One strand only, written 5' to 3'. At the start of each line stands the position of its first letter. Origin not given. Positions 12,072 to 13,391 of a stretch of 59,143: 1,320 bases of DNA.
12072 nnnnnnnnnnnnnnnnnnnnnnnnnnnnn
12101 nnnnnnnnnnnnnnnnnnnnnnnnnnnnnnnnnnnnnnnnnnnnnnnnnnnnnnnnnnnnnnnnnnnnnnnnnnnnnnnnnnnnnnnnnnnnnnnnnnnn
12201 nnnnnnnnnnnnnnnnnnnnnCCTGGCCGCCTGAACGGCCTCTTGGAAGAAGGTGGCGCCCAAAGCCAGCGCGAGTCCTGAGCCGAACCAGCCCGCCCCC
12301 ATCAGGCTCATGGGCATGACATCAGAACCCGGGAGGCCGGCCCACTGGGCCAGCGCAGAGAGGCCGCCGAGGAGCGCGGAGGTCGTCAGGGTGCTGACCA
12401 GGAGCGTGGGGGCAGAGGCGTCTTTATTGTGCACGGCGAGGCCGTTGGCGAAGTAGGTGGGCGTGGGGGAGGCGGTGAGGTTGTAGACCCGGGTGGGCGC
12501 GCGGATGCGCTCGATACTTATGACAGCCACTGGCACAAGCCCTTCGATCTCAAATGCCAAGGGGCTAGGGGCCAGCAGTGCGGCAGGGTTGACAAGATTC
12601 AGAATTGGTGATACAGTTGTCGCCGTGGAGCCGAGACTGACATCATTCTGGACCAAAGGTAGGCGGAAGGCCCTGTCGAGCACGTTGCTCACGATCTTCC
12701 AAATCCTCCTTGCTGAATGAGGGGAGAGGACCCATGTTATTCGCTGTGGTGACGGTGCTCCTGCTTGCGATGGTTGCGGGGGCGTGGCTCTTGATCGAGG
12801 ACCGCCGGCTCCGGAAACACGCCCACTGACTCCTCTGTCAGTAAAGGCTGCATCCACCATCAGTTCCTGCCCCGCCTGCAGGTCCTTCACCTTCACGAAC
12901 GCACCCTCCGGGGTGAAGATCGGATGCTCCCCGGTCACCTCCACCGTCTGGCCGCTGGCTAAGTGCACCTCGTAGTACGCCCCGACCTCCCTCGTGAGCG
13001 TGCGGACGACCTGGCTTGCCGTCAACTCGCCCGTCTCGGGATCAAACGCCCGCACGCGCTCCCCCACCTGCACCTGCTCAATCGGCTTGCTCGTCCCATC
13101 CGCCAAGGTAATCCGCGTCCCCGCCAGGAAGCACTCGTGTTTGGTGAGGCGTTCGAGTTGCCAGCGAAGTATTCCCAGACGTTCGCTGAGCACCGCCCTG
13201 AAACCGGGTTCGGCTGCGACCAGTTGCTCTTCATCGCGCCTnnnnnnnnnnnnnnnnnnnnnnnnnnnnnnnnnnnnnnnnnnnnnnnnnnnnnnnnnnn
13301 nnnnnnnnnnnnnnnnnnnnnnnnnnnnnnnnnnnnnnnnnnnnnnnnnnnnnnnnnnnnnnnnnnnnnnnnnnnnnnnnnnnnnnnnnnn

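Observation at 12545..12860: Antisense cassette A: a consensus promoter plus two 31-codon ORFs (one a hydrophobic peptide) in the loop of the Hint domain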

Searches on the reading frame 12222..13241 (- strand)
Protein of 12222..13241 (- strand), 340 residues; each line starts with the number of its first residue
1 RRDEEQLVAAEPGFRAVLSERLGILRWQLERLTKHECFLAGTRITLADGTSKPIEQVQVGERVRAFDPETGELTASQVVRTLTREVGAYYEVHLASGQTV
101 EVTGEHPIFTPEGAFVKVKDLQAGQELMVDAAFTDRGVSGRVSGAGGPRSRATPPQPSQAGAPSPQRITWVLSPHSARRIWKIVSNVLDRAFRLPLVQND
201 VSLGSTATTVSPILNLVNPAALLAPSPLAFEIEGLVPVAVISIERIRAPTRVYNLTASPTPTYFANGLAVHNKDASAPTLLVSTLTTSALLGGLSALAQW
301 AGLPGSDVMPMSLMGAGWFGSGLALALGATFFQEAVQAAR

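Call 22: find_homologous_proteins(query=window:12222-13241:-)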
Query window:12222-13241:- (340 aa): 3 proteins with E <= 0.001 among 8000 candidates.
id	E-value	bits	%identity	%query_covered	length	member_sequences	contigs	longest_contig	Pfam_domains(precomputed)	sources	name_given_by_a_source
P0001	6.1e-10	57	37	38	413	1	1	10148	PF07591.16,PF05203.22,PF01079.26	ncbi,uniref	ncbi:polymorphic toxin-type HINT domain-containing protein, partial [Streptomyces sp. PR69]|uniref:p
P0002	1.1e-6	46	39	29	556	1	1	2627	PF07591.16,PF05203.22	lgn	-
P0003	6.3e-4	37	38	23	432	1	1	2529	PF14623.12,PF01079.26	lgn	-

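Call 28: search_protein_families(library=pfam, proteins=[window:12222-13241:-], max_evalue=1)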
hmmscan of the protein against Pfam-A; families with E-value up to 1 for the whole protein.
window:12222-13241:- (340 aa): 7 families
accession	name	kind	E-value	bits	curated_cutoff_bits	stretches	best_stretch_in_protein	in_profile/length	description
PF01079.26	Hint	-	3.4e-11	43.6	29.7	1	33-112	9-90/213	Hint module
PF14890.11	Intein_splicing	-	9.1e-11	42.2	35.8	1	44-272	1-155/155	Intein splicing domain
PF07591.16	PT-HINT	-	9.1e-10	39.4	27.7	1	47-130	5-90/137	Pretoxin HINT domain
PF05203.21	Hom_end_hint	-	4.6e-06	27.2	32.1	1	37-98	1-55/228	Hom_end-associated Hint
PF14623.11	Vint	-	0.00012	22.4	27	1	37-115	2-70/166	Hint-domain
PF13403.11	Hint_2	-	0.00072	20.4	28.4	1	37-72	2-36/147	Hint domain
PF08517.17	AXH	-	0.0087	17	33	1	38-110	1-81/116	Ataxin-1 and HBP1 module (AXH)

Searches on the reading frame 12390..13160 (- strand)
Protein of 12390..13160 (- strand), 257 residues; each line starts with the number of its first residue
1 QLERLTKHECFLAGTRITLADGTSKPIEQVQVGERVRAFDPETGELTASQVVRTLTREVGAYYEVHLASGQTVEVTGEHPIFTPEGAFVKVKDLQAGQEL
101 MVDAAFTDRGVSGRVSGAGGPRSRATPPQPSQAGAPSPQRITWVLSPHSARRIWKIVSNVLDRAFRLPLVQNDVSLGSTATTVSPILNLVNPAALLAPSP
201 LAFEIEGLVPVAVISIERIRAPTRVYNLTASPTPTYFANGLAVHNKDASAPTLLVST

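Call 81: predict_structure(alignment_id=A2)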
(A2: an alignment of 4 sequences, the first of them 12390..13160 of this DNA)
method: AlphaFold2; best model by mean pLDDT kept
length: 257 residues; sequences in the alignment: 4
mean_pLDDT: 42.5   pTM: 0.31
mean pLDDT of the five models: 42.5, 40.4, 40.0, 37.2, 37.1
residues with pLDDT >= 90: 0; 70-90: 12; 50-70: 70; < 50: 175
segments of 3 or more residues with pLDDT < 50: 1-10, 101-236, 238-242, 246-257
pLDDT, mean of each block of 10 residues (from residue 1): 34 61 71 67 55 51 57 55 54 61 35 39 36 31 28 33 32 27 28 31 23 26 39 44 47 40
secondary structure, 60 per line:
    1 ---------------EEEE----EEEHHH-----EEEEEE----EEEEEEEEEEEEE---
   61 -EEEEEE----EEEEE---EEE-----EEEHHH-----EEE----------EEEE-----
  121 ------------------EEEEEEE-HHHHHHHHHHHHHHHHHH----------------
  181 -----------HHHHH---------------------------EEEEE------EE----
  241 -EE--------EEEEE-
elements in order: E16-19 E24-26 E35-40 E45-57 E62-67 E72-76 E80-82 E88-90 E99-101 E112-115 E139-145 H147-164 H192-196 E224-228 E252-256

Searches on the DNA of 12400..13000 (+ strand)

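Call 31: search_rna_families(source=window, start=12400, end=13000, threshold=evalue, max_evalue=10)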
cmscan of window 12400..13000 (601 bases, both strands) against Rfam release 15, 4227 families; matches with E-value up to 10: 0.
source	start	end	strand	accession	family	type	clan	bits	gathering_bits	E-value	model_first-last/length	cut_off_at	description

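Call 90: search_dna_similar(query=window:12537-12845:+, collection=plasmids, mode=distant, max_evalue=0.01, max_rows=5)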
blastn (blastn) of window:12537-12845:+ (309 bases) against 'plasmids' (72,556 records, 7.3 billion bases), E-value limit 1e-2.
No match.

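Call 91: search_dna_similar(query=window:12537-12845:+, collection=phages, mode=distant, max_evalue=0.01, max_rows=5)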
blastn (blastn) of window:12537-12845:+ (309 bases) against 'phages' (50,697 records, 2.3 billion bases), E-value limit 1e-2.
No match.

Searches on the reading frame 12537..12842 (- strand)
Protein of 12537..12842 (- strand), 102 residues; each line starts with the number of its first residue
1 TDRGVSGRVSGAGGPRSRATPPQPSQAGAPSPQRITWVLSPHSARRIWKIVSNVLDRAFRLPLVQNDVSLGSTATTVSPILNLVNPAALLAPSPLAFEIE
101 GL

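Call 28: search_protein_families(library=pfam, proteins=[window:12537-12842:-], max_evalue=1)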
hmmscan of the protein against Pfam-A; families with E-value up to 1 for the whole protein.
seq(102 aa): 0 families

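Call 65: search_protein_representatives(alignment_id=A3)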
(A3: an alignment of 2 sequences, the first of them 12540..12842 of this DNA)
Query: 2 sequences, 110 profile positions. Proteins with E-value up to 0.001 (for the whole library): 4; up to 1e-10: 2; up to 1e-30: 2. The best 4 are listed.
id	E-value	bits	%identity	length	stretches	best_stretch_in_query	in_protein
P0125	4.6e-47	175.3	-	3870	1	3-106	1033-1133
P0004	9.1e-38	145.3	-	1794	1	1-110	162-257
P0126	2.2e-04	37.9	-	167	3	74-104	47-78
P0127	3.1e-04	37.4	-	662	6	61-94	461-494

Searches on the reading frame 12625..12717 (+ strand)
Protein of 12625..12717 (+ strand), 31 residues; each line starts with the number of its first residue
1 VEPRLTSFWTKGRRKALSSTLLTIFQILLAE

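Call 28: search_protein_families(library=pfam, proteins=[window:12625-12717:+], max_evalue=1)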
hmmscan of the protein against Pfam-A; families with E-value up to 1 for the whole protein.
seq(31 aa): 0 families

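Call 29: search_protein_families(library=ncbifam, proteins=[window:12625-12717:+], max_evalue=10)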
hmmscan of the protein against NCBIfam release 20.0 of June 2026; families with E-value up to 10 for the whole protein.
seq(31 aa): 0 families

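Call 85: search_protein_families(library=padloc, proteins=[window:12625-12717:+], max_evalue=1)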
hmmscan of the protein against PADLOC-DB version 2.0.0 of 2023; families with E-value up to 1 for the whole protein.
seq(31 aa): 0 families

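Call 86: search_protein_families(library=phrogs, proteins=[window:12625-12717:+], max_evalue=1)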
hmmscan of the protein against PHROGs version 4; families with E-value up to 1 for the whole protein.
seq(31 aa): 0 families

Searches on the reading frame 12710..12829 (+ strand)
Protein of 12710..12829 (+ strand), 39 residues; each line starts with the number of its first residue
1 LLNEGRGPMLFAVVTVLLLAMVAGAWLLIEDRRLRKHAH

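Call 57: find_encoding_contigs(protein=window:12710-12829:+, flank=5000, max_places=6)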
Protein window:12710-12829:+ (39 aa): no gene with exactly this product is on record in the collection.

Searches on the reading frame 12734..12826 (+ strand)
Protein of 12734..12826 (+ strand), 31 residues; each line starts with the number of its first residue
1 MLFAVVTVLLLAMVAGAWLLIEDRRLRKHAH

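Call 28: search_protein_families(library=pfam, proteins=[window:12734-12826:+], max_evalue=1)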
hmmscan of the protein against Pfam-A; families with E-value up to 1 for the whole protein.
seq(31 aa): 3 families
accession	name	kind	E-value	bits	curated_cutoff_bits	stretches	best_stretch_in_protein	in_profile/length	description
PF20698.3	PIN-TPR-GreABC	-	0.0072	17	27.8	1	5-31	111-137/138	PIN domain associated with the TPR-GreAB-C-PIN system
PF09328.15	Phytochelatin_C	-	0.035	14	25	1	5-30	203-228/252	Domain of unknown function (DUF1984)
PF15864.10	PglL_A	-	0.86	9.9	25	0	7-20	13-26/26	Protein glycosylation ligase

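Call 29: search_protein_families(library=ncbifam, proteins=[window:12734-12826:+], max_evalue=10)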
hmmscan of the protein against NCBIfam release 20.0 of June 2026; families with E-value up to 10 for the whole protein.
seq(31 aa): 2 families
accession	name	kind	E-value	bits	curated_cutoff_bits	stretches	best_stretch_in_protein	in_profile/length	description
NF041247.1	UsfY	equivalog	0.011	16.5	100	1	4-29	54-79/95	protein UsfY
NF004285.1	PRK05696.1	equivalog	0.16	11.8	179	1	2-25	23-46/171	flagellar basal body-associated protein FliL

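Call 85: search_protein_families(library=padloc, proteins=[window:12734-12826:+], max_evalue=1)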
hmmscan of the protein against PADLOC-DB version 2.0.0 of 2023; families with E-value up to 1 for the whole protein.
seq(31 aa): 0 families

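Call 86: search_protein_families(library=phrogs, proteins=[window:12734-12826:+], max_evalue=1)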
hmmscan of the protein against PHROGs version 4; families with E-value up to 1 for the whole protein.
seq(31 aa): 1 family
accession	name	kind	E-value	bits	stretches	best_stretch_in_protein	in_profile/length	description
phrog_27656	-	unknown function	0.061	14.6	1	2-22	3-23/81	-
